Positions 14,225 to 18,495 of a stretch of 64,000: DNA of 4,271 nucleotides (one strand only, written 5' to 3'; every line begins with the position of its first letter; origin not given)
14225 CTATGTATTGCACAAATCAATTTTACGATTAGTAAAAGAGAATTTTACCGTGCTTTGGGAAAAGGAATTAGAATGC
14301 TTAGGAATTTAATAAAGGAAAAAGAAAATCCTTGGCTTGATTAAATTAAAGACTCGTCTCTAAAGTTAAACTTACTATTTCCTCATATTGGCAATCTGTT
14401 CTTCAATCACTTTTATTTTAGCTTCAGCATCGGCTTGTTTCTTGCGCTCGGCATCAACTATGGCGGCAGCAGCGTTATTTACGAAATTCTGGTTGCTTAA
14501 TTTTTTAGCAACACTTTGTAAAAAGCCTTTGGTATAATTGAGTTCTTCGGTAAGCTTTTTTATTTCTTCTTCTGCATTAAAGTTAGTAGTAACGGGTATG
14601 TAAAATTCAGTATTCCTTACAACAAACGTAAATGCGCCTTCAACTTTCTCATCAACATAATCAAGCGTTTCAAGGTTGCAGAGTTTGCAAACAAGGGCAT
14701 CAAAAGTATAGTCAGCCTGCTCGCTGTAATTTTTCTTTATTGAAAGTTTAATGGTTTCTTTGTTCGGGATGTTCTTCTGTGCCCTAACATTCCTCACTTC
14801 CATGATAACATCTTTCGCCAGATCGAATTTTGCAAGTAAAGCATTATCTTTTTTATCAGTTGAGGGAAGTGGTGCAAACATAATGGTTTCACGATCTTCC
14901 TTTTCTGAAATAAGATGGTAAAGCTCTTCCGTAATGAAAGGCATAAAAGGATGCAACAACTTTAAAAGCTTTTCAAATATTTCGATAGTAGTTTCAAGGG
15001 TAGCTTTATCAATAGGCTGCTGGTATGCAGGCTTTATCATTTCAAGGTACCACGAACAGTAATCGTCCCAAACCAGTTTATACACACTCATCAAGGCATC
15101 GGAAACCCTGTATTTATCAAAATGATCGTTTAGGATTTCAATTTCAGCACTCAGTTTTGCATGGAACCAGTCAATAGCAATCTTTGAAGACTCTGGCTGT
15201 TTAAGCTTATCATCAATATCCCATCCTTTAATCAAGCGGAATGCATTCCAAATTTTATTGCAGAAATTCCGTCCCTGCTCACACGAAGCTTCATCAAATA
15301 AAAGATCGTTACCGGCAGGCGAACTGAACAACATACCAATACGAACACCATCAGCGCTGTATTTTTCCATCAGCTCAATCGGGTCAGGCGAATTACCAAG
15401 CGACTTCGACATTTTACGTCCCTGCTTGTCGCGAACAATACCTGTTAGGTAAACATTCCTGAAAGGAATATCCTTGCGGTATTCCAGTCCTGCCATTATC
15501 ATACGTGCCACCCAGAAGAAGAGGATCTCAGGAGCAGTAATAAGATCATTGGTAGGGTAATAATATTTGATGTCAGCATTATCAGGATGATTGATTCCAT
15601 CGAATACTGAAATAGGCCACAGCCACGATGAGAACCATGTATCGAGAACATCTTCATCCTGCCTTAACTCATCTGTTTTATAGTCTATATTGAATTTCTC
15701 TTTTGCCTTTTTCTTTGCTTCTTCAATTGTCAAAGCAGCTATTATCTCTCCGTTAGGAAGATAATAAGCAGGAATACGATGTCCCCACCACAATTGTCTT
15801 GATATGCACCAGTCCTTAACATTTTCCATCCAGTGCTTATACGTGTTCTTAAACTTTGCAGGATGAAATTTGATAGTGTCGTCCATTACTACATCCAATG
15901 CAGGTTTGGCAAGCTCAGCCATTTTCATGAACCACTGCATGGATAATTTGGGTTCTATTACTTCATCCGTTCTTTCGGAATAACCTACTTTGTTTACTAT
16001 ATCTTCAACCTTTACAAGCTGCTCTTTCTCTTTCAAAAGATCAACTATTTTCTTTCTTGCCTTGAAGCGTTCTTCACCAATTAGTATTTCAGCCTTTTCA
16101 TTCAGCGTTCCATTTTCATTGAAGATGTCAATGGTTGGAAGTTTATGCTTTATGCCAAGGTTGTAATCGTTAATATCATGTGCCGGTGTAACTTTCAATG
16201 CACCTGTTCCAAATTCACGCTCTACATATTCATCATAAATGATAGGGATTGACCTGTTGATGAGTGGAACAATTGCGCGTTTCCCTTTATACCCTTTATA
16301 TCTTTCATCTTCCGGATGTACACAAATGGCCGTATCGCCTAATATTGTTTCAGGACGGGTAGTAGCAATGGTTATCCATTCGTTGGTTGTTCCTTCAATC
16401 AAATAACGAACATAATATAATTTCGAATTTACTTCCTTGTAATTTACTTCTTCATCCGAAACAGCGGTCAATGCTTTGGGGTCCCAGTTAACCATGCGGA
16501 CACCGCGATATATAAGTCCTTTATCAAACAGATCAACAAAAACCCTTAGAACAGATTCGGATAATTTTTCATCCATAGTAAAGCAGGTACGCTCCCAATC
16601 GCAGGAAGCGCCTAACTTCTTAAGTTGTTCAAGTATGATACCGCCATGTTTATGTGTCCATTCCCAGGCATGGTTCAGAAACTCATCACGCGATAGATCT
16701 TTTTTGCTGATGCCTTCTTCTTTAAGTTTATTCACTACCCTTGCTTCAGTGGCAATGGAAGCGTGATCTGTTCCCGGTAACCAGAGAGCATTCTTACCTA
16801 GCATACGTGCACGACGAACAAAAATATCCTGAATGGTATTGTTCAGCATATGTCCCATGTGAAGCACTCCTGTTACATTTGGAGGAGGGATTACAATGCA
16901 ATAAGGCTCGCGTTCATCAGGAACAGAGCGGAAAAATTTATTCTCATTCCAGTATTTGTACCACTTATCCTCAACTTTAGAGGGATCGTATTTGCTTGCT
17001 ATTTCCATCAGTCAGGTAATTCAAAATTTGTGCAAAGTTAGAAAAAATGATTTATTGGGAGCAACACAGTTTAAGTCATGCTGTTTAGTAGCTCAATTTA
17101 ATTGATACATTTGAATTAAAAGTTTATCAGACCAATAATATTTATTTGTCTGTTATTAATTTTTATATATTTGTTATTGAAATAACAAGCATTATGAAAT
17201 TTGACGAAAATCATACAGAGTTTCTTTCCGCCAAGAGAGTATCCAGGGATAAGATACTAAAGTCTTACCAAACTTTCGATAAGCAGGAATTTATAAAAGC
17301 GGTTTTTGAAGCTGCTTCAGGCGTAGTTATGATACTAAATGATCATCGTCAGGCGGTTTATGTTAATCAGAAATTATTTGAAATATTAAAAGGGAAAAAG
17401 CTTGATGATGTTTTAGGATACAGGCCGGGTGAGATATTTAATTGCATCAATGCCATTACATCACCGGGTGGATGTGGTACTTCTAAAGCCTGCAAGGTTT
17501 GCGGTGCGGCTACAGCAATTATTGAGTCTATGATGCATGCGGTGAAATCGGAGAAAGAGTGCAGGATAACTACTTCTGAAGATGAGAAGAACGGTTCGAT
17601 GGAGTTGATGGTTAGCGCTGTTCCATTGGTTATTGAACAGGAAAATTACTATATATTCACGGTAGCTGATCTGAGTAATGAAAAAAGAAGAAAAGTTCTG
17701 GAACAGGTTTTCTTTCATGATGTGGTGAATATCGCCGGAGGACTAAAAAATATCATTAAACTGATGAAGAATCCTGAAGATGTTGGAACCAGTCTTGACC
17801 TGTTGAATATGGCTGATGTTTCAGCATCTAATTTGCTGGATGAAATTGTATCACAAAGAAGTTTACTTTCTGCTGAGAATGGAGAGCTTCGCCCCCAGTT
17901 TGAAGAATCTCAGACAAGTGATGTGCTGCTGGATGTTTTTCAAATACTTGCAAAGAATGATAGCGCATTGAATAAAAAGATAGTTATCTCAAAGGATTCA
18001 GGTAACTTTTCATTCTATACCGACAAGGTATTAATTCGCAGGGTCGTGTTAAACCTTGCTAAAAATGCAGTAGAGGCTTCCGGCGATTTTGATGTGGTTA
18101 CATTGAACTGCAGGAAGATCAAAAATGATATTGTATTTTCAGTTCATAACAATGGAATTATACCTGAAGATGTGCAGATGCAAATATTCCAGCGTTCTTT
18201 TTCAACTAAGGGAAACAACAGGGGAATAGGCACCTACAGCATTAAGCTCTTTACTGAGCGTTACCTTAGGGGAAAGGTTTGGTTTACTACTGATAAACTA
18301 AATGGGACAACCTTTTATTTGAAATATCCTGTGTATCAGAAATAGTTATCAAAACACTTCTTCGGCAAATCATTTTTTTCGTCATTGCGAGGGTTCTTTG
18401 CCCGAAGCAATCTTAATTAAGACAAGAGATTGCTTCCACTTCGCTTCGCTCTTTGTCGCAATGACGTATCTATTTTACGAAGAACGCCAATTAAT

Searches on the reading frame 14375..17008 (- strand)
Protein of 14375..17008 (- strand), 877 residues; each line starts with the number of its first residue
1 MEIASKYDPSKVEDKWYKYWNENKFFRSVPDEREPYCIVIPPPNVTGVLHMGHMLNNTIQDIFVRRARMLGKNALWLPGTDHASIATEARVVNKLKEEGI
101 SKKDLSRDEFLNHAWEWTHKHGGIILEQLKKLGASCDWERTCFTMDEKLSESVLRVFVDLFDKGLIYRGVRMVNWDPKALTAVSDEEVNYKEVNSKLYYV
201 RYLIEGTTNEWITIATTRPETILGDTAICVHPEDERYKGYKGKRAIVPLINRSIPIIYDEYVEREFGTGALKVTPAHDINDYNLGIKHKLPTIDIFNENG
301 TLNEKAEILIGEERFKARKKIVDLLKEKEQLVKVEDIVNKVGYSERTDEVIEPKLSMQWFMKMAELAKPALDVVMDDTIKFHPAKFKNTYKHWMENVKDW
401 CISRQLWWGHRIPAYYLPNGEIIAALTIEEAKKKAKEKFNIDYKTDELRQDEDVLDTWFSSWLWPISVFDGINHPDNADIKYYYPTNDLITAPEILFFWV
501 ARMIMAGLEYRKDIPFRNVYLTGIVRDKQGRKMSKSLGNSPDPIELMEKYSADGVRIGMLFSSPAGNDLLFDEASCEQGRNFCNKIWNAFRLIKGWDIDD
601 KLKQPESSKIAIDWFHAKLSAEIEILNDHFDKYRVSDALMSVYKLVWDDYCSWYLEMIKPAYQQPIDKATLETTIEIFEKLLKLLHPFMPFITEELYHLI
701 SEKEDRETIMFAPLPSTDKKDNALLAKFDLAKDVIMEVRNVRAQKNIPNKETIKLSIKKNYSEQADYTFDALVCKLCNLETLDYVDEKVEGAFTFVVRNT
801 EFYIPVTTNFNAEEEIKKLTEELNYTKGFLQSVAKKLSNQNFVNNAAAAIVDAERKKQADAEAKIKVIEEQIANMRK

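Call 111: search_protein_families(library=pfam, proteins=[window:14375-17008:-], max_evalue=0.00001)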
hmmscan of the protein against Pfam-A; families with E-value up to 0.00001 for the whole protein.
window:14375-17008:- (877 aa): 5 families
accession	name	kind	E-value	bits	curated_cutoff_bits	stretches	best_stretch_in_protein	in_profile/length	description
PF00133.28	tRNA-synt_1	-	8.1e-130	433.7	22.7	1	15-570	1-412/414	tRNA synthetases class I (I, L, M and V)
PF08264.19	Anticodon_1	-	8.4e-35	120.3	25.1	1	614-755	3-146/148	Anticodon-binding domain of tRNA ligase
PF09334.17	tRNA-synt_1g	-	9.7e-17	61.2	20.1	1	41-188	6-135/391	tRNA synthetases class I (M)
PF13603.12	tRNA-synt_1_2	-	9.9e-11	41.9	25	1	241-302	85-146/185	Leucyl-tRNA synthetase, editing domain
PF10458.14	Val_tRNA-synt_C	-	1.2e-10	42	25.9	1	813-875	3-65/66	Valyl tRNA synthetase tRNA binding arm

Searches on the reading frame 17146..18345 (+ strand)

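Call 111: search_protein_families(library=pfam, proteins=[window:17146-18345:+], max_evalue=0.00001)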
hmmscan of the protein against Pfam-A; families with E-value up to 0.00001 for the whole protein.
window:17146-18345:+ (399 aa): 1 family
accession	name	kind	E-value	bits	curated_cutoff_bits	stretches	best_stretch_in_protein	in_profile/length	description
PF02518.31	HATPase_c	-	7.7e-14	52.5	26.4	1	293-396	2-109/111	Histidine kinase-, DNA gyrase B-, and HSP90-like ATPase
